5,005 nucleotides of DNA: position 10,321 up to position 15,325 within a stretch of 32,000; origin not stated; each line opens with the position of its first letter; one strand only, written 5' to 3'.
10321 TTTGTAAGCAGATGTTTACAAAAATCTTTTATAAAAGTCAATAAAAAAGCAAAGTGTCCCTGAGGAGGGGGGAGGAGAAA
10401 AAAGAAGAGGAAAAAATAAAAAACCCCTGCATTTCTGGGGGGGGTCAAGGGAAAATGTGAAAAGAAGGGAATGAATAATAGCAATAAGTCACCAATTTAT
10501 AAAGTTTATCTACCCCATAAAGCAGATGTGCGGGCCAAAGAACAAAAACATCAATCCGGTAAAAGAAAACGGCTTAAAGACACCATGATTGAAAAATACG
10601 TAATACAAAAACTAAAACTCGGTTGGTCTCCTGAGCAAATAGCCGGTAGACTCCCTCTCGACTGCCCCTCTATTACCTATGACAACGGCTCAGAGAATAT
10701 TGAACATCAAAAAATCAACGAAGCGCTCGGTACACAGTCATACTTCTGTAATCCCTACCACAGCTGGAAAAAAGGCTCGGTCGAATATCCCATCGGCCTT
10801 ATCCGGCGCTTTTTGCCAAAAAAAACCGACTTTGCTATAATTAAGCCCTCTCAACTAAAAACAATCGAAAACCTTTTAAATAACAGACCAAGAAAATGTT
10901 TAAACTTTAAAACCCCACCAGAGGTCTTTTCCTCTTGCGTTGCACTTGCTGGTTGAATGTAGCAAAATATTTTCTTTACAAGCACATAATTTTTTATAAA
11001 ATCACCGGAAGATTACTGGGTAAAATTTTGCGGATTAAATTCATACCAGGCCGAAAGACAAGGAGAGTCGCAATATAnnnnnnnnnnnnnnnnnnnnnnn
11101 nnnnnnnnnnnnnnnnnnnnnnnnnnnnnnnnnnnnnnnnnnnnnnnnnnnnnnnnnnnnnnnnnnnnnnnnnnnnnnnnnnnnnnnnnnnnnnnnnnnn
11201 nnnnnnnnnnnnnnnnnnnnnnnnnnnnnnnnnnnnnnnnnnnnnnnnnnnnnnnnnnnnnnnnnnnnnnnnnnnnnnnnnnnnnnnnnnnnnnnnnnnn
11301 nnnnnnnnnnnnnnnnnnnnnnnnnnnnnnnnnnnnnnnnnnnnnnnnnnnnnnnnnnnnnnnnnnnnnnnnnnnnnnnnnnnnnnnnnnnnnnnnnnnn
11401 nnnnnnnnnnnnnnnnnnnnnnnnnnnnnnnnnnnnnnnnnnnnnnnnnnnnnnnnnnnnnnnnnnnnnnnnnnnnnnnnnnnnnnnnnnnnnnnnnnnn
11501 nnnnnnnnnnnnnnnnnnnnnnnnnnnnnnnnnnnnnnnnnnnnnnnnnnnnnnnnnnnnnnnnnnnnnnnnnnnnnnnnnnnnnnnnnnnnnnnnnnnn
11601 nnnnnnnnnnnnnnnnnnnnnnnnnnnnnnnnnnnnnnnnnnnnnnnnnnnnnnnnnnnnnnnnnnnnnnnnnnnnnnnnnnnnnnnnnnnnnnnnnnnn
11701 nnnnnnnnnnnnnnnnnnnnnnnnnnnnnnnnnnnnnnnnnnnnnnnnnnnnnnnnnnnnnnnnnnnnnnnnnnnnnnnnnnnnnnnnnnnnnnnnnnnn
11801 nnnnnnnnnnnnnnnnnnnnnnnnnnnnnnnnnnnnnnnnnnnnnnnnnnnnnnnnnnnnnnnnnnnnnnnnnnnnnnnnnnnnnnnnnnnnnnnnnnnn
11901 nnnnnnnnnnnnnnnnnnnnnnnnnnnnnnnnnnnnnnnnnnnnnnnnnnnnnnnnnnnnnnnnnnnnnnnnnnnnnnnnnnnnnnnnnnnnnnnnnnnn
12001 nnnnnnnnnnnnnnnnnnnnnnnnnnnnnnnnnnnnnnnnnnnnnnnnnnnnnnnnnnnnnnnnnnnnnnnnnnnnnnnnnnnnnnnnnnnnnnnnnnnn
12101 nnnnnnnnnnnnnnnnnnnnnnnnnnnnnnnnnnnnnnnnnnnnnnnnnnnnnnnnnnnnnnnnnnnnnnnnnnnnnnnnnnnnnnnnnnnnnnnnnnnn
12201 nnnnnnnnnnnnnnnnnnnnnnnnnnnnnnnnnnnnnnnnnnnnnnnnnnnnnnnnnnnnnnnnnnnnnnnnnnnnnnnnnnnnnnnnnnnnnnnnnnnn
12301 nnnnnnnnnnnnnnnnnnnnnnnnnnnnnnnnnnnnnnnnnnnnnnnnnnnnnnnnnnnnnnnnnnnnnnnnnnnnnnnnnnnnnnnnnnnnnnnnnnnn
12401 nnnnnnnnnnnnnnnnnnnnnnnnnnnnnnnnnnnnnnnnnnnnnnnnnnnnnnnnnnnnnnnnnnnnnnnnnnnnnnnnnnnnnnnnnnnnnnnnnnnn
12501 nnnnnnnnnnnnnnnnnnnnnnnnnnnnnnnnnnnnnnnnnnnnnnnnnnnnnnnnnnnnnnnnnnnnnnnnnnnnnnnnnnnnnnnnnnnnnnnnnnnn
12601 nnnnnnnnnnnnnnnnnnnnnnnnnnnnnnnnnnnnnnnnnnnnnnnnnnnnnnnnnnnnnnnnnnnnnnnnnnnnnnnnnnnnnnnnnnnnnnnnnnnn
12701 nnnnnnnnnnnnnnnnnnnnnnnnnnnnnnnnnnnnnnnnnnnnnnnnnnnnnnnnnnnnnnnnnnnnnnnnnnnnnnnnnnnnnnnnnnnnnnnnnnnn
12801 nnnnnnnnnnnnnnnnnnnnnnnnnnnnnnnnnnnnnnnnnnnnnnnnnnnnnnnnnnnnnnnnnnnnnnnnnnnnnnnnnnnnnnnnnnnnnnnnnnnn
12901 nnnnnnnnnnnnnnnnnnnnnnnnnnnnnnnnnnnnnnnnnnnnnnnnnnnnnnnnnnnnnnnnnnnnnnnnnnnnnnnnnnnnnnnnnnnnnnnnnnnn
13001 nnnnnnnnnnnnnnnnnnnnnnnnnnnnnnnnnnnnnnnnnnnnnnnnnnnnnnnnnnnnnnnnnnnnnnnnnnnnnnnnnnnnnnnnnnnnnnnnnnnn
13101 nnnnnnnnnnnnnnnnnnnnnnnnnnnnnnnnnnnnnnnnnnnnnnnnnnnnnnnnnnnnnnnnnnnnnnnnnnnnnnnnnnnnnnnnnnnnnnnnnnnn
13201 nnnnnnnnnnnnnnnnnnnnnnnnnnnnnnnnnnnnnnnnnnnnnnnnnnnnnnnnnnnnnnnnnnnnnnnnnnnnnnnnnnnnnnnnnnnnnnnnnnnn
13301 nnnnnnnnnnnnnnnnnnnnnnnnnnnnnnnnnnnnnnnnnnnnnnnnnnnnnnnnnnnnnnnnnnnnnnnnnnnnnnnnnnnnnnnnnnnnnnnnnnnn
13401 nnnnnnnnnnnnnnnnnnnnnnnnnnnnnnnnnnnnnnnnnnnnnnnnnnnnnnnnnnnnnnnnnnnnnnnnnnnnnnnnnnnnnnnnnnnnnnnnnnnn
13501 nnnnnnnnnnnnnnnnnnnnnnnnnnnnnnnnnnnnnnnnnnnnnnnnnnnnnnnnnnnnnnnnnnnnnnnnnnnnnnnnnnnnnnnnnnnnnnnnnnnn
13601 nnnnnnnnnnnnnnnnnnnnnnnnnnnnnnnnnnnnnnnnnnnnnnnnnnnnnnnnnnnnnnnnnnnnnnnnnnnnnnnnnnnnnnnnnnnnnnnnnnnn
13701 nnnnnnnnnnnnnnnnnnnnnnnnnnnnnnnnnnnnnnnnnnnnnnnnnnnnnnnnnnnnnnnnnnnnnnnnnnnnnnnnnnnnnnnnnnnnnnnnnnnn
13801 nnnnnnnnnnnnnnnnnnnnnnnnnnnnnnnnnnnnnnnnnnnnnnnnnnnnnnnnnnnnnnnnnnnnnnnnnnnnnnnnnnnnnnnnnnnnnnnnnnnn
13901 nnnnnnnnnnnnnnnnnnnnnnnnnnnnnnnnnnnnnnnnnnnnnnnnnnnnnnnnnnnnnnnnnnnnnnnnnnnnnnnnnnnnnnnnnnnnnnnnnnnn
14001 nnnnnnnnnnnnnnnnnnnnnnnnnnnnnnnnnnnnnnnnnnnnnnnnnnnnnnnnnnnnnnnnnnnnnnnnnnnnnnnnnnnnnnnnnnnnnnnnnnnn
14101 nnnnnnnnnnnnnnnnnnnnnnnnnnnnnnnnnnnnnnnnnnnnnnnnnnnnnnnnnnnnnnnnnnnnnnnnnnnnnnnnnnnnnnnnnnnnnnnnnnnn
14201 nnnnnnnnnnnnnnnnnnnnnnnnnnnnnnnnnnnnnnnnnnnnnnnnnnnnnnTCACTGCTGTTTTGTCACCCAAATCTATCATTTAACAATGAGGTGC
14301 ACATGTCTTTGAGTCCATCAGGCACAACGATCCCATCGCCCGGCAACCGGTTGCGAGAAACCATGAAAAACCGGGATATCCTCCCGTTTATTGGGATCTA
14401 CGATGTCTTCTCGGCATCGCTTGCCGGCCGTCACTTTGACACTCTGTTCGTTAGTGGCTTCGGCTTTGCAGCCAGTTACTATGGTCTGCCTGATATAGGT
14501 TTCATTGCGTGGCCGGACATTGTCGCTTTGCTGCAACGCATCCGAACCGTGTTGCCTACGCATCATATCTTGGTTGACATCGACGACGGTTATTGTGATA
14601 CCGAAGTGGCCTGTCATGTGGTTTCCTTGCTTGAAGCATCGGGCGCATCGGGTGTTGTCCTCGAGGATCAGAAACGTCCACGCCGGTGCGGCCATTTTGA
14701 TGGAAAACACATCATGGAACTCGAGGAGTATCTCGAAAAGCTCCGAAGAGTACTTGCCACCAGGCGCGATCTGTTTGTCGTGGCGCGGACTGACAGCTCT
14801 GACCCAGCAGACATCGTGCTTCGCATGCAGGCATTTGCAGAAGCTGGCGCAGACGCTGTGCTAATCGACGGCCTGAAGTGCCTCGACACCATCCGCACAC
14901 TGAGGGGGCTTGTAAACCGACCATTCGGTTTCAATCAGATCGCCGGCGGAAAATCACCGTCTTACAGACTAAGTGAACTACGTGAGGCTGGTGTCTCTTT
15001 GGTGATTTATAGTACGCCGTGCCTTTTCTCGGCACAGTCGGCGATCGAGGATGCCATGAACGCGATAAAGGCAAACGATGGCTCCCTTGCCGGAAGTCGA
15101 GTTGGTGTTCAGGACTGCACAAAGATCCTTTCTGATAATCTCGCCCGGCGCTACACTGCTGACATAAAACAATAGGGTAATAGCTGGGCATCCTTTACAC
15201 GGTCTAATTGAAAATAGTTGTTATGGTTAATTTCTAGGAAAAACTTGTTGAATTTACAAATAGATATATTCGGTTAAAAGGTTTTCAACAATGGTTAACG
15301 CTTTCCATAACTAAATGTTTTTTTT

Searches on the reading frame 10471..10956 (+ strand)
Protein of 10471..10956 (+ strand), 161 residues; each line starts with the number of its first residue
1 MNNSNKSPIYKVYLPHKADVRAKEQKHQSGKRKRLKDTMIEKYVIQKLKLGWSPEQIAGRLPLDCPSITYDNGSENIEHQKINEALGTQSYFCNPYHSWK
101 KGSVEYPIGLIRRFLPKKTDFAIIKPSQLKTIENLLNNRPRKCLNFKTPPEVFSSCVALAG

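Call 11: search_protein_families(library=pfam, proteins=[window:10471-10956:+], max_evalue=0.001)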
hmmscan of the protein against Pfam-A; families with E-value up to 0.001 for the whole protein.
window:10471-10956:+ (161 aa): 0 families

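Call 80: search_protein_families(library=pfam, proteins=[window:10471-10956:+], max_evalue=10)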
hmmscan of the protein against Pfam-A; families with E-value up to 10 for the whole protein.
window:10471-10956:+ (161 aa): 2 families
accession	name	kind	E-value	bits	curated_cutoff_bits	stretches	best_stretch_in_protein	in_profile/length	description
PF00665.32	rve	-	0.063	14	32.6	1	67-98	69-102/102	Integrase core domain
PF13565.12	HTH_32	-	0.069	14.1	33.7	1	22-61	16-56/73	Homeodomain-like domain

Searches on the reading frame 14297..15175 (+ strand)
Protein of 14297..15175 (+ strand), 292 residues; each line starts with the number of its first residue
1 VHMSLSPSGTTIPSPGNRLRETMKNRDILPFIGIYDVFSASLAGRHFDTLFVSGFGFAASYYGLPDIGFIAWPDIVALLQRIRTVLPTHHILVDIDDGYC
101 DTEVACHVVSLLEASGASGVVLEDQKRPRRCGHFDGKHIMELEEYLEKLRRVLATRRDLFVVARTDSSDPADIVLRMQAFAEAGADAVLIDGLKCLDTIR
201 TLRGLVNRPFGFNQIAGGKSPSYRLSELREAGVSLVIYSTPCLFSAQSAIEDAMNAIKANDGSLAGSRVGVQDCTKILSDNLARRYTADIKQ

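Call 3: search_protein_families(library=pfam, proteins=[window:14297-15175:+], max_evalue=0.01)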
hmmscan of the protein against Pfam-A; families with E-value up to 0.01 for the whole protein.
window:14297-15175:+ (292 aa): 2 families
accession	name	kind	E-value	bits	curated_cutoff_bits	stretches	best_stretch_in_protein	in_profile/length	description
PF13714.12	PEP_mutase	-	1.9e-33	116.5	31.5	1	24-257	5-239/240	Phosphoenolpyruvate phosphomutase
PF00463.27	ICL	-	1.4e-07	30.8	26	1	90-169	151-235/526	Isocitrate lyase family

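Call 4: search_protein_families(library=ncbifam, proteins=[window:14297-15175:+], max_evalue=0.01)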
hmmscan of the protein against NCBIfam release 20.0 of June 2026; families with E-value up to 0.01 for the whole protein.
window:14297-15175:+ (292 aa): 8 families
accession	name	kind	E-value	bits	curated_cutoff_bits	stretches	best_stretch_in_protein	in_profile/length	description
TIGR02317.1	prpB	equivalog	4.7e-44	150.7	354.4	1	16-260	2-250/285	methylisocitrate lyase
NF008455.0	PRK11320.1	equivalog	2.4e-39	135.4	353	1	13-260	5-257/295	methylisocitrate lyase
TIGR02319.1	CPEP_Pphonmut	equivalog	8.4e-28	97.4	420.05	1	19-252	8-246/294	carboxyvinyl-carboxyphosphonate phosphorylmutase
TIGR02320.1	PEP_mutase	equivalog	2.5e-21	75.9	319.55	1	19-261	1-261/284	phosphoenolpyruvate mutase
TIGR02321.1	Pphn_pyruv_hyd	equivalog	1.5e-14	53.8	374.4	1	34-200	22-196/290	phosphonopyruvate hydrolase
TIGR01346.1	isocit_lyase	equivalog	1.8e-07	30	275.9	1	91-169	153-236/527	isocitrate lyase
NF005074.0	PRK06498.1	equivalog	7.5e-06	24.8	446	1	90-169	180-265/531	isocitrate lyase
NF011645.0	PRK15063.1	equivalog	2.9e-05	23.1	562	1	91-169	150-233/430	isocitrate lyase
